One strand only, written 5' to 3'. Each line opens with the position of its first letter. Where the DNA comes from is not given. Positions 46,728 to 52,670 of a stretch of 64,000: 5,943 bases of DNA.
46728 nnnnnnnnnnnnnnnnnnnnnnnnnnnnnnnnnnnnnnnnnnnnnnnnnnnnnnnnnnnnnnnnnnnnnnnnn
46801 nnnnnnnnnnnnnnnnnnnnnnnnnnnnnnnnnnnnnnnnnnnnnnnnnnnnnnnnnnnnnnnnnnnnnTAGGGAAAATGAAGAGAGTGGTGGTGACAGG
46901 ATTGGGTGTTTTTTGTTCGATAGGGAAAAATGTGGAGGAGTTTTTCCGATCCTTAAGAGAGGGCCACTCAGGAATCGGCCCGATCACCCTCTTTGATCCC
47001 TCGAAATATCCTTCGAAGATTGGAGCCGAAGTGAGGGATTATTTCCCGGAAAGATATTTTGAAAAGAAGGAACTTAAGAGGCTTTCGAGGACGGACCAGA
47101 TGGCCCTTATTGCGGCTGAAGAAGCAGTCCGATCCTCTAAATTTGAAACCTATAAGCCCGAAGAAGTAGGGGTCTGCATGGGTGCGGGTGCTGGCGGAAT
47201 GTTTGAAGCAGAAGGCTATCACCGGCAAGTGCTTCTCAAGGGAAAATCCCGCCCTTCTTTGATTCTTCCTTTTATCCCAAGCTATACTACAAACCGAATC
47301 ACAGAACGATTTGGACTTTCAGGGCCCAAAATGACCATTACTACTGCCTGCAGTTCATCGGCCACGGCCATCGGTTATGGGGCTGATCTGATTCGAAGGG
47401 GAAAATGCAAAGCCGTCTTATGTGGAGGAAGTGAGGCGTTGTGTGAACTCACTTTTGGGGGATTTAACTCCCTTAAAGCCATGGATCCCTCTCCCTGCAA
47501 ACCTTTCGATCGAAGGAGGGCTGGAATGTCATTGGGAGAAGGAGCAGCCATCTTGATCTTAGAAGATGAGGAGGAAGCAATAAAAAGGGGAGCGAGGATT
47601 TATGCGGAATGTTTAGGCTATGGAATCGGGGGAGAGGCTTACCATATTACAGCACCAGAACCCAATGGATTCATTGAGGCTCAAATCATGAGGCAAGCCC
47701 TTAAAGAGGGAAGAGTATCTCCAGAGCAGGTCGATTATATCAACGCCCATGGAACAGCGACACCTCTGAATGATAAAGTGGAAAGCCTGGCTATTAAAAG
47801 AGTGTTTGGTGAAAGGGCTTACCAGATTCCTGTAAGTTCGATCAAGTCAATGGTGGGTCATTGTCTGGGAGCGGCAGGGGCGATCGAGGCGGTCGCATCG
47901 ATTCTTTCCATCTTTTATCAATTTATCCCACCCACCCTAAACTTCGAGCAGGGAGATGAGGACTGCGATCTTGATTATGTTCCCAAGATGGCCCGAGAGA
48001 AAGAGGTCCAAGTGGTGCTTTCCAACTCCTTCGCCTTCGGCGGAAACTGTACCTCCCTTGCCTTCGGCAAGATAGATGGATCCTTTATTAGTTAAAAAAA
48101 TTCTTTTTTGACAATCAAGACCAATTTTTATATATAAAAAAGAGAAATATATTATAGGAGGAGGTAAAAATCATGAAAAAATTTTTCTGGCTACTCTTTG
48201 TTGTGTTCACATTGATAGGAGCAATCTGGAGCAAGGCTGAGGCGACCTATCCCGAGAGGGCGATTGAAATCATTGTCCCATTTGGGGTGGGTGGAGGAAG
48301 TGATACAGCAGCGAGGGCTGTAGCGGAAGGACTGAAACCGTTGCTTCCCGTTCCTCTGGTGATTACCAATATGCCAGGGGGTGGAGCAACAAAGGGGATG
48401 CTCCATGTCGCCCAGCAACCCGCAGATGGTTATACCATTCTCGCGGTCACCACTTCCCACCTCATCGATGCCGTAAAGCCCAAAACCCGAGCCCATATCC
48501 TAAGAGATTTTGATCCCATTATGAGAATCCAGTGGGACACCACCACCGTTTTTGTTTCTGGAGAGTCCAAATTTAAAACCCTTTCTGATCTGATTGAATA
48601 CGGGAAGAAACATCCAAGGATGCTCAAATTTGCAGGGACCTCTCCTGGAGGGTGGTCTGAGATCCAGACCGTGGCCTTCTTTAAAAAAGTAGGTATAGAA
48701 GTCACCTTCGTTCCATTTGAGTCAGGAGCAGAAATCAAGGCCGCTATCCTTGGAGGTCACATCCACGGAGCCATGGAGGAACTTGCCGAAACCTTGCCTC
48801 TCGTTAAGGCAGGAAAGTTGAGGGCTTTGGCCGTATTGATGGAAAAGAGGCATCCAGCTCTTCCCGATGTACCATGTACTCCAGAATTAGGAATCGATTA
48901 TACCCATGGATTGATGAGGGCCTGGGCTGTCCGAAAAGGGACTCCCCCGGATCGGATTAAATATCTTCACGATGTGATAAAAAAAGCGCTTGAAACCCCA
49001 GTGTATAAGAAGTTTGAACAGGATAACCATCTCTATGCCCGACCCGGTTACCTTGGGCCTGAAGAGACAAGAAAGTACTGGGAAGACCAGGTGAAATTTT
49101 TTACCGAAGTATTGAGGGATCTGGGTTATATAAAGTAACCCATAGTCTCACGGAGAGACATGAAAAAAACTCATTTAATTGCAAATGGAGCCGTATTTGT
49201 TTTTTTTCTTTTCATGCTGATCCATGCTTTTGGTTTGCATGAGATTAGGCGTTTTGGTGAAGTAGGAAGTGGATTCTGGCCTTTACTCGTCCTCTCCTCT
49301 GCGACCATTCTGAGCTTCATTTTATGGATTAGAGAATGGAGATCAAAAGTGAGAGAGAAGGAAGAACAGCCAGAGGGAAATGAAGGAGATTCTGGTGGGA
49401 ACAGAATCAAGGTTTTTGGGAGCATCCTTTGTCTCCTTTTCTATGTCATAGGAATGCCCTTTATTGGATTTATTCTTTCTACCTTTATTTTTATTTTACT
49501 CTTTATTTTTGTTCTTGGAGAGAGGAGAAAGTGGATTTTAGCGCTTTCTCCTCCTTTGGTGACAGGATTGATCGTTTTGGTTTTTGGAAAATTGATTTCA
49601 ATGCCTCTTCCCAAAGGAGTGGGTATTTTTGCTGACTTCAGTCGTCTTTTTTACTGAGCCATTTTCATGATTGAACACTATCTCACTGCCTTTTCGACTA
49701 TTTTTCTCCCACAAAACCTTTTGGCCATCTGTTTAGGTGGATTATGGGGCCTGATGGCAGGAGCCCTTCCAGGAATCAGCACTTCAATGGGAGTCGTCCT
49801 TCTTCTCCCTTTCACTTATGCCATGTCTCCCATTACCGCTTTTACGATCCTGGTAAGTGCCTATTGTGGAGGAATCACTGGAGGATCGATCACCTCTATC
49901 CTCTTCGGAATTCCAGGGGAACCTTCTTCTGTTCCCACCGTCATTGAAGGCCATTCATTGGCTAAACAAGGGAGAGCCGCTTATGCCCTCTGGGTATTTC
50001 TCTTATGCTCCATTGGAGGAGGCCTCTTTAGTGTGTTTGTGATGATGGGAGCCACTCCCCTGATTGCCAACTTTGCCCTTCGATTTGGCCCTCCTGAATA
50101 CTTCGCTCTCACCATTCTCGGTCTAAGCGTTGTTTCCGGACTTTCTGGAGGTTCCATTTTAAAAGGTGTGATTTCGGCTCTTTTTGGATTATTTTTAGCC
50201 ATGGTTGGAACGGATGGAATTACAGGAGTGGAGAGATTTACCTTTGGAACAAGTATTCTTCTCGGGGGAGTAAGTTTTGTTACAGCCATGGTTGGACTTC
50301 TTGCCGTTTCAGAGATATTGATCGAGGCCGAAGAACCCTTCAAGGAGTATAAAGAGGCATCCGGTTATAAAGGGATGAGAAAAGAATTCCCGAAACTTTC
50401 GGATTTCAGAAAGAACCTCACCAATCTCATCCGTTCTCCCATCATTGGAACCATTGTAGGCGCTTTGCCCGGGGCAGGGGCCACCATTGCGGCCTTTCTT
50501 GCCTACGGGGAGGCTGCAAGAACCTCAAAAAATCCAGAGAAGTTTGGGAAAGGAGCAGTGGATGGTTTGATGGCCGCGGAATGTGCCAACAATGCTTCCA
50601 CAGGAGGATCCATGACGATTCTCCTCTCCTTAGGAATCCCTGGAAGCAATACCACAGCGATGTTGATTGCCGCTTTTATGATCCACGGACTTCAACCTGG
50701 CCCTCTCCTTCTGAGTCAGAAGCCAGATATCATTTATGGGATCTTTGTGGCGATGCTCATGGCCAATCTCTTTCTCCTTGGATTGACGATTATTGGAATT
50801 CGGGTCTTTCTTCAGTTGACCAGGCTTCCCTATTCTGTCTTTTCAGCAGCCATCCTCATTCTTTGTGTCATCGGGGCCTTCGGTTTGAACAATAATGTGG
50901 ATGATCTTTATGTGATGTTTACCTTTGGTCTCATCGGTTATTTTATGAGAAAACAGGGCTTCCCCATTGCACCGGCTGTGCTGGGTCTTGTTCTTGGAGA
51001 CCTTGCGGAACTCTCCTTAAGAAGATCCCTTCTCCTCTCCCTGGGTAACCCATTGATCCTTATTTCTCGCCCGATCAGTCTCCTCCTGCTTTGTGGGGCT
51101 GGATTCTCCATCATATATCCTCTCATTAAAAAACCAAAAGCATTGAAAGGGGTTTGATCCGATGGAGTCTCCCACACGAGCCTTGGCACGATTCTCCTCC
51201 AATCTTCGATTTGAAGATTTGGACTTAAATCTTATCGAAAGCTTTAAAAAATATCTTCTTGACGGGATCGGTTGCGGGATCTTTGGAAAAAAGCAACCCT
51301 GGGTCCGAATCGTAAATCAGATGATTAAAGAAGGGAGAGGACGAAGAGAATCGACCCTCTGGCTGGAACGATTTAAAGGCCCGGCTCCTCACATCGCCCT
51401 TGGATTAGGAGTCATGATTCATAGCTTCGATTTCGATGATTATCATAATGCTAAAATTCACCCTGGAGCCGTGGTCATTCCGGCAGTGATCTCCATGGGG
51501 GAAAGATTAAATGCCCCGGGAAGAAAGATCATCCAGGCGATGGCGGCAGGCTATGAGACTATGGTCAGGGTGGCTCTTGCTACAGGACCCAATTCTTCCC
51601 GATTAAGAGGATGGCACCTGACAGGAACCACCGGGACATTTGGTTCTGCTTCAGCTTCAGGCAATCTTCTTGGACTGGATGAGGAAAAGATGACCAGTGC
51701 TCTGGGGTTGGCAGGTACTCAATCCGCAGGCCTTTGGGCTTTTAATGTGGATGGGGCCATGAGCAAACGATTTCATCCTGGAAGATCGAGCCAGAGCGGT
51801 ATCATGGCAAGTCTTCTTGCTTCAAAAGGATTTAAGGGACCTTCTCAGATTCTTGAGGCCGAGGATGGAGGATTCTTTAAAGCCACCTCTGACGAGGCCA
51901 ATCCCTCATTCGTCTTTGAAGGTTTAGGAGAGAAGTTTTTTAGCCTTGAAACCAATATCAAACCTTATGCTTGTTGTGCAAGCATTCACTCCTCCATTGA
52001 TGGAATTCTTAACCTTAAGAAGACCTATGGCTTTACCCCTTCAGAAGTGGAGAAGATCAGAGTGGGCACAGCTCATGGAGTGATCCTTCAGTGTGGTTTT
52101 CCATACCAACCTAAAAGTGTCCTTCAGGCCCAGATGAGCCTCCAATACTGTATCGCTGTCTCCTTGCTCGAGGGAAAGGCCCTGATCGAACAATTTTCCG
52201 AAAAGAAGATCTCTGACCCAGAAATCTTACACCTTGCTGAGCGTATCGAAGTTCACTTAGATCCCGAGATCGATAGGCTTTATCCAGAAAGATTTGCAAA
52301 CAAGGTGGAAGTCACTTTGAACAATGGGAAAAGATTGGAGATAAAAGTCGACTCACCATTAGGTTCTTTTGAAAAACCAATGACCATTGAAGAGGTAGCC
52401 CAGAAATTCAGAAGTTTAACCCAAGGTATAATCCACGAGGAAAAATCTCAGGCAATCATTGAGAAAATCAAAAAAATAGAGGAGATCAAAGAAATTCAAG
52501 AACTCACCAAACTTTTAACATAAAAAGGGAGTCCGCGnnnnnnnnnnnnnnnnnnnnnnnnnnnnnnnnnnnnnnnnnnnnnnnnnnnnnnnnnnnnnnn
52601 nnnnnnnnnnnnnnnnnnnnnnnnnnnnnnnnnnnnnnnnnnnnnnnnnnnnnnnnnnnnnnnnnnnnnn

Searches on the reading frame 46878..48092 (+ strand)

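Call 66: search_protein_families(library=pfam, proteins=[window:46878-48092:+], max_evalue=1e-8)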
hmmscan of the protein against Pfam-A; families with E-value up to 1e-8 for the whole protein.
window:46878-48092:+ (405 aa): 2 families
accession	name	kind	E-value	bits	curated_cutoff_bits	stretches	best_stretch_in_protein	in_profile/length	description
PF00109.32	ketoacyl-synt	-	7.6e-48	163.7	20.8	1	1-234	1-252/252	Beta-ketoacyl synthase, N-terminal domain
PF02801.28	Ketoacyl-synt_C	-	4.6e-38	130.3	20.8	1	242-357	1-119/119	Beta-ketoacyl synthase, C-terminal domain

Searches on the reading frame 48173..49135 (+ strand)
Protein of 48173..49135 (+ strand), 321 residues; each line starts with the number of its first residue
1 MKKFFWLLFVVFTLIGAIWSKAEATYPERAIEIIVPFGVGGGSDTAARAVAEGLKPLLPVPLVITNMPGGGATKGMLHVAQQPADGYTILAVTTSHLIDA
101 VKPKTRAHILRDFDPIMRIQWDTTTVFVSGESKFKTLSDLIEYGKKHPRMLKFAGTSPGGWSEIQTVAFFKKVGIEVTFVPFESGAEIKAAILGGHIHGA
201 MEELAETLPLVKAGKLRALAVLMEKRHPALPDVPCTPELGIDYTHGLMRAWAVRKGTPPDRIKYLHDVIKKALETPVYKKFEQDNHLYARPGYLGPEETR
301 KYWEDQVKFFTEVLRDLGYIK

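Call 66: search_protein_families(library=pfam, proteins=[window:48173-49135:+], max_evalue=1e-8)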
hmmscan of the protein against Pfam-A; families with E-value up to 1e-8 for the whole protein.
window:48173-49135:+ (321 aa): 1 family
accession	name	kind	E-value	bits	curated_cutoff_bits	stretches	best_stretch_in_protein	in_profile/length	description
PF03401.19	TctC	-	6.4e-39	134.5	27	1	47-315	2-270/274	Tripartite tricarboxylate transporter family receptor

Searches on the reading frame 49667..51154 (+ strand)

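Call 66: search_protein_families(library=pfam, proteins=[window:49667-51154:+], max_evalue=1e-8)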
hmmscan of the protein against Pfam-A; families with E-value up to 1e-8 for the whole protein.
window:49667-51154:+ (496 aa): 1 family
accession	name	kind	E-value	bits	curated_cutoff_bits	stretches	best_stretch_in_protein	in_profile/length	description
PF01970.21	TctA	-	2.3e-147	491.4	28.9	1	18-439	1-423/423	Tripartite tricarboxylate transporter TctA family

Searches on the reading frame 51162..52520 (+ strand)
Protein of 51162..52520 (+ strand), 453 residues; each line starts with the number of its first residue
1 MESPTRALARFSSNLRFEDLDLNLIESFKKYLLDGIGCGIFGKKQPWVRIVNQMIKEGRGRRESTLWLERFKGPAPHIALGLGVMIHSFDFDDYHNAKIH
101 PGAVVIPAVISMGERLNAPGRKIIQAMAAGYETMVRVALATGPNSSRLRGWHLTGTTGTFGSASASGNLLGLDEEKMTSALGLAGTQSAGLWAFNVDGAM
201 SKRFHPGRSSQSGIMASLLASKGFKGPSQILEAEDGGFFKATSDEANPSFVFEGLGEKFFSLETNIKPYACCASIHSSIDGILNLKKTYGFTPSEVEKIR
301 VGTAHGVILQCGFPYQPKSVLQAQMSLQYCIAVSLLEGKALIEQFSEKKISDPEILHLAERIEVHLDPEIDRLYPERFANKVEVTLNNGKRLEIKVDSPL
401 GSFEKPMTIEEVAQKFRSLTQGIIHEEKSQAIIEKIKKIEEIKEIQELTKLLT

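Call 66: search_protein_families(library=pfam, proteins=[window:51162-52520:+], max_evalue=1e-8)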
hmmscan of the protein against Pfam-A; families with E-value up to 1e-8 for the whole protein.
window:51162-52520:+ (453 aa): 2 families
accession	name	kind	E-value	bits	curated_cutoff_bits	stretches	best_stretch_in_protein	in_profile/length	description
PF03972.19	MmgE_PrpD_N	-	4.6e-70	236.1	32.1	1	7-249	2-242/244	MmgE/PrpD N-terminal domain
PF19305.4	MmgE_PrpD_C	-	5.8e-47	160.1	32.1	1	269-435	1-167/173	MmgE/PrpD C-terminal domain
